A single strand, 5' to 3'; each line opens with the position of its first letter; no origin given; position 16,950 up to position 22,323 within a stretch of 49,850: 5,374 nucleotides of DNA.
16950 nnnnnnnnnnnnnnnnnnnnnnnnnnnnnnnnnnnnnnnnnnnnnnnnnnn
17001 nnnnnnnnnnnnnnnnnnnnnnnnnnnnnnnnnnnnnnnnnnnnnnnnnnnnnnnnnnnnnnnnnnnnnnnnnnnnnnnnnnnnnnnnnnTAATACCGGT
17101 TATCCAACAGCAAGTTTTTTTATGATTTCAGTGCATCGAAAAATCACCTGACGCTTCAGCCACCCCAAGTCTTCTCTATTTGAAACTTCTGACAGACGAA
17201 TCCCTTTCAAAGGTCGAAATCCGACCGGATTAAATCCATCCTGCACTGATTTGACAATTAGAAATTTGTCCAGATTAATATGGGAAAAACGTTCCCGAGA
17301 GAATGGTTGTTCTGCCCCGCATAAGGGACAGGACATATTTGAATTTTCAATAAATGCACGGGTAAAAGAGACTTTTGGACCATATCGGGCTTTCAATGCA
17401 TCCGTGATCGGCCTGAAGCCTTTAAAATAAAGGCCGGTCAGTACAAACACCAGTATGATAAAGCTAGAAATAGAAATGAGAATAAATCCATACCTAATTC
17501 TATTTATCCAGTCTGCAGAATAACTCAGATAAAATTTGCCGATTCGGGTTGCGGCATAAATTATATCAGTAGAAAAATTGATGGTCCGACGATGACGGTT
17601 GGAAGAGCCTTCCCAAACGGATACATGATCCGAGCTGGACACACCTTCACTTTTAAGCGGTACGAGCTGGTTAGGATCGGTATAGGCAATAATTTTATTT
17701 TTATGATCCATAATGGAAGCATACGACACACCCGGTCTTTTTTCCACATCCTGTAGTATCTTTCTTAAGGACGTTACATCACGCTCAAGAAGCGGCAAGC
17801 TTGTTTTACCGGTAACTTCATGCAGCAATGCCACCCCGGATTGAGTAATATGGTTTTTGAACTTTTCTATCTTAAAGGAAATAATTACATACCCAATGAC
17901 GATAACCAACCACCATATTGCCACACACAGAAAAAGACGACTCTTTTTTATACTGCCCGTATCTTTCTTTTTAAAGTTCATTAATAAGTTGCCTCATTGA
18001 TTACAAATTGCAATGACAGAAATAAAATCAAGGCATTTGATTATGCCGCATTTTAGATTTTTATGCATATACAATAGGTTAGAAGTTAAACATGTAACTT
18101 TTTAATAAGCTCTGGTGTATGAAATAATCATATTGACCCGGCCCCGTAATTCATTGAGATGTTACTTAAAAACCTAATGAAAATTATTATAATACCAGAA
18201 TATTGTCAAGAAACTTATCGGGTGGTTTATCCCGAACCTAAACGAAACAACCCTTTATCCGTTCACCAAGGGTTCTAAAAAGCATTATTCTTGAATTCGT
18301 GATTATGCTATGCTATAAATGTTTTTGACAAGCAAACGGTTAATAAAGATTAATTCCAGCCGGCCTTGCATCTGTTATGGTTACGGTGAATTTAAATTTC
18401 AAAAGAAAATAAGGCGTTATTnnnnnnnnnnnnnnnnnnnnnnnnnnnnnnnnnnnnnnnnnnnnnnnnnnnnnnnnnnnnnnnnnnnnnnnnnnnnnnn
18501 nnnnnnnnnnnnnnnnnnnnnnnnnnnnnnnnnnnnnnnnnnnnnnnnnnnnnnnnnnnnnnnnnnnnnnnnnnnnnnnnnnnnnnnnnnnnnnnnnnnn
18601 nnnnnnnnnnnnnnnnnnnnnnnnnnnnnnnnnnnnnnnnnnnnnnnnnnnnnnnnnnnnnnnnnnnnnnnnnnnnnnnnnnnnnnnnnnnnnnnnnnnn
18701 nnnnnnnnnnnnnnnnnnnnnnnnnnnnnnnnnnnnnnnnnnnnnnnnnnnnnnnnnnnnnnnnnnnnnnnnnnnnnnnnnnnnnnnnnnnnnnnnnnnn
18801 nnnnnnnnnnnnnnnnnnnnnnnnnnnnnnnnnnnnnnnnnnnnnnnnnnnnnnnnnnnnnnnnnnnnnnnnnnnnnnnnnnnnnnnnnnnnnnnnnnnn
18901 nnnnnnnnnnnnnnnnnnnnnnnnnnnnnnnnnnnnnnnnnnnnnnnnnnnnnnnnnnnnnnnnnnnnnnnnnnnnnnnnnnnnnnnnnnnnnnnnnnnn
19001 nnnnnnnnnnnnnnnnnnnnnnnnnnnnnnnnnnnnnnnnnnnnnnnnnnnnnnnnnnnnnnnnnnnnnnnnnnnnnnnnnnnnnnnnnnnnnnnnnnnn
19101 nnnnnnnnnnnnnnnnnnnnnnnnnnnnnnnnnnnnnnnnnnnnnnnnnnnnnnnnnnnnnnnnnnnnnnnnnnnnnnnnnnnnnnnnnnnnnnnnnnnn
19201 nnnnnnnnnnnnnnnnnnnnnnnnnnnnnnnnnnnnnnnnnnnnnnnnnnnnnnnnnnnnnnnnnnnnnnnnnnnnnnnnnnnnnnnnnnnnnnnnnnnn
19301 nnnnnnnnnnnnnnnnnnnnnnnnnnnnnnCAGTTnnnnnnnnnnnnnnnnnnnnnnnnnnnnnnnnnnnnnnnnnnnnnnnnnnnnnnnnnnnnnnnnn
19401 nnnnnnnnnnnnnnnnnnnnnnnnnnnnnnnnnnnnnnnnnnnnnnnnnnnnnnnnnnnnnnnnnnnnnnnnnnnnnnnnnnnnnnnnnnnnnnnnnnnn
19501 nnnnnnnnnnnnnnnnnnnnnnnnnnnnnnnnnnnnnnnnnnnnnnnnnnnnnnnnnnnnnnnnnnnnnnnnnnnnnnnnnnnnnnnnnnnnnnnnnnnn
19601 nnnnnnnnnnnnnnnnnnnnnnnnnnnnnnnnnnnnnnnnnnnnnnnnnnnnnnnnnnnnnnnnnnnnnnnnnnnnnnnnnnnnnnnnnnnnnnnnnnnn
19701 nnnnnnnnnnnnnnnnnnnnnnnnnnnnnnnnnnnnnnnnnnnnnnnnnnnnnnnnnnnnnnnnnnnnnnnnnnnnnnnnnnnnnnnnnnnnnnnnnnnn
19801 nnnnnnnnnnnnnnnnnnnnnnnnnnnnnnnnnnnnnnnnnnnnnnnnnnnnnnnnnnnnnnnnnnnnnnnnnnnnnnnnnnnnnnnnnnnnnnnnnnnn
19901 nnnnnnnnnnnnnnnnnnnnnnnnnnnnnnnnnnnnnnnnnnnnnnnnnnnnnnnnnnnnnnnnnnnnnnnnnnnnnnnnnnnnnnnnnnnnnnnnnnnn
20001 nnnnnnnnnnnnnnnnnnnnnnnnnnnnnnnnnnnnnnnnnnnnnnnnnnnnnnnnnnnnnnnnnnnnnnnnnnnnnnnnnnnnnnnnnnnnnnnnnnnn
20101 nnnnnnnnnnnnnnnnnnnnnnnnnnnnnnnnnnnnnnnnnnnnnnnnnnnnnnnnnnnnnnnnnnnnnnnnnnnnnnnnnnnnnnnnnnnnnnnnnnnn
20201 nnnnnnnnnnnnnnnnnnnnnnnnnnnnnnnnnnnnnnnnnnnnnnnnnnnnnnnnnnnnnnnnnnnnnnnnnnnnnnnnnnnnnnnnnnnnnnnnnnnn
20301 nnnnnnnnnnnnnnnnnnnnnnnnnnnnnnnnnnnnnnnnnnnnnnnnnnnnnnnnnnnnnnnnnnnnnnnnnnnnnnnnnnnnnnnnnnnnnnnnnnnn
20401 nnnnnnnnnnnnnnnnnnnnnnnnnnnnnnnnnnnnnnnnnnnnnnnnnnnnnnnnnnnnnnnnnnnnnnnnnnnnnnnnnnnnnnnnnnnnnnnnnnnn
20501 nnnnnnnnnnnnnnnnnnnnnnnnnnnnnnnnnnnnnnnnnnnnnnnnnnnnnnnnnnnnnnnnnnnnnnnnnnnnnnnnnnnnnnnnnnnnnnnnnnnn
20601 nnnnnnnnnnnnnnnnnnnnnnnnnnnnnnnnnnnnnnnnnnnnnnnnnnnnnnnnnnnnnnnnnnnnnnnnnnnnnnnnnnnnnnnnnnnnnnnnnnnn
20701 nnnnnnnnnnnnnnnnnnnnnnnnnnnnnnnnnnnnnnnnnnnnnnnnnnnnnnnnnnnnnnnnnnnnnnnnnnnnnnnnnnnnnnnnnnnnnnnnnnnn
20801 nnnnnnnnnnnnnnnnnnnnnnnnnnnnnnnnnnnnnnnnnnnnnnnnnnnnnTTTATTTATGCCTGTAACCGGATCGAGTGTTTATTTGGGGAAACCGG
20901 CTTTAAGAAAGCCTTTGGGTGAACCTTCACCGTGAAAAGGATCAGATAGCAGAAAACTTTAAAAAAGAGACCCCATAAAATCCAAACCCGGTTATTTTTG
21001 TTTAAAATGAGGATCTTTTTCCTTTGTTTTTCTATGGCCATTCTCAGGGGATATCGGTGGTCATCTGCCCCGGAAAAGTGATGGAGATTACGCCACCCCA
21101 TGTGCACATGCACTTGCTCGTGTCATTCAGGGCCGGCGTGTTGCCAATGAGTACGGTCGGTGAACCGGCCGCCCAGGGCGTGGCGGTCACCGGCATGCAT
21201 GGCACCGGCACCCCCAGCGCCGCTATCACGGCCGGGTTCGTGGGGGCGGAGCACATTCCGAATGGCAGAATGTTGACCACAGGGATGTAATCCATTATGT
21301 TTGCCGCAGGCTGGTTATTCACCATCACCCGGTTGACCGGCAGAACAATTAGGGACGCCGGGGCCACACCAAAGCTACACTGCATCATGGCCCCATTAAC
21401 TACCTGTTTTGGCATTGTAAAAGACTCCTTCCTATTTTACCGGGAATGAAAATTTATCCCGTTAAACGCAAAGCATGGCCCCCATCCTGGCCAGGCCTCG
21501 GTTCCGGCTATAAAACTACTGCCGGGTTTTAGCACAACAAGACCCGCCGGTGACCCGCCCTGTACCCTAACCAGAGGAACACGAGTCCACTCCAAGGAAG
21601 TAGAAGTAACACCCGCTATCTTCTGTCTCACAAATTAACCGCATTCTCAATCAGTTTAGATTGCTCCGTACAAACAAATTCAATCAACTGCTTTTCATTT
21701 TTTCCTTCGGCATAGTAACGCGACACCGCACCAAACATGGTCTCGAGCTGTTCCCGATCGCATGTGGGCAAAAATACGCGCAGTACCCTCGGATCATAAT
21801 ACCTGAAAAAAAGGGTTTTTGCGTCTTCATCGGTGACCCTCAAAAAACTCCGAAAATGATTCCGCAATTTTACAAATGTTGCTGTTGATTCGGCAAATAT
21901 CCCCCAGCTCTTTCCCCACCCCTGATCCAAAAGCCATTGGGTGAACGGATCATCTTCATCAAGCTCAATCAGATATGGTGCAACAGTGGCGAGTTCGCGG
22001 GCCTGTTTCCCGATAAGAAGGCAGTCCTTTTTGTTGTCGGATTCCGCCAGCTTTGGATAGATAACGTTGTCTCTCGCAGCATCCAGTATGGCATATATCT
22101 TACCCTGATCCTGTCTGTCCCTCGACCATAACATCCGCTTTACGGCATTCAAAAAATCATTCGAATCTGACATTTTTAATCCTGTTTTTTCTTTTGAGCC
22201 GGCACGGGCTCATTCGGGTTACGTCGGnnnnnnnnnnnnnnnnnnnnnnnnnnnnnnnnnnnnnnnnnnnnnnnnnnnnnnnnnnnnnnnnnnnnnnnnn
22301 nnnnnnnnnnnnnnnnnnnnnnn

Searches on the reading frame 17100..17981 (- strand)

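Call 25: search_protein_families(library=pfam, proteins=[window:17100-17981:-], max_evalue=0.001)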
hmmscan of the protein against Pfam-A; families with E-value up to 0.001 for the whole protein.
window:17100-17981:- (293 aa): 1 family
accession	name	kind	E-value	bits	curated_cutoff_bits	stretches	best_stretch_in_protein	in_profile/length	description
PF17203.10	sCache_3_2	-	7.7e-05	23.2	28.4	1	42-105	7-73/140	Single cache domain 3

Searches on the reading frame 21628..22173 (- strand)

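Call 10: search_protein_families(library=pfam, proteins=[window:21628-22173:-], max_evalue=0.001)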
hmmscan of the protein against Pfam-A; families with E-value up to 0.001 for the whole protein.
window:21628-22173:- (181 aa): 1 family
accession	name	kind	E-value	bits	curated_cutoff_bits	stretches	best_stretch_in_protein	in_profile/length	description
PF13503.11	DUF4123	-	1.6e-34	119.1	25.8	1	26-144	1-118/119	Domain of unknown function (DUF4123)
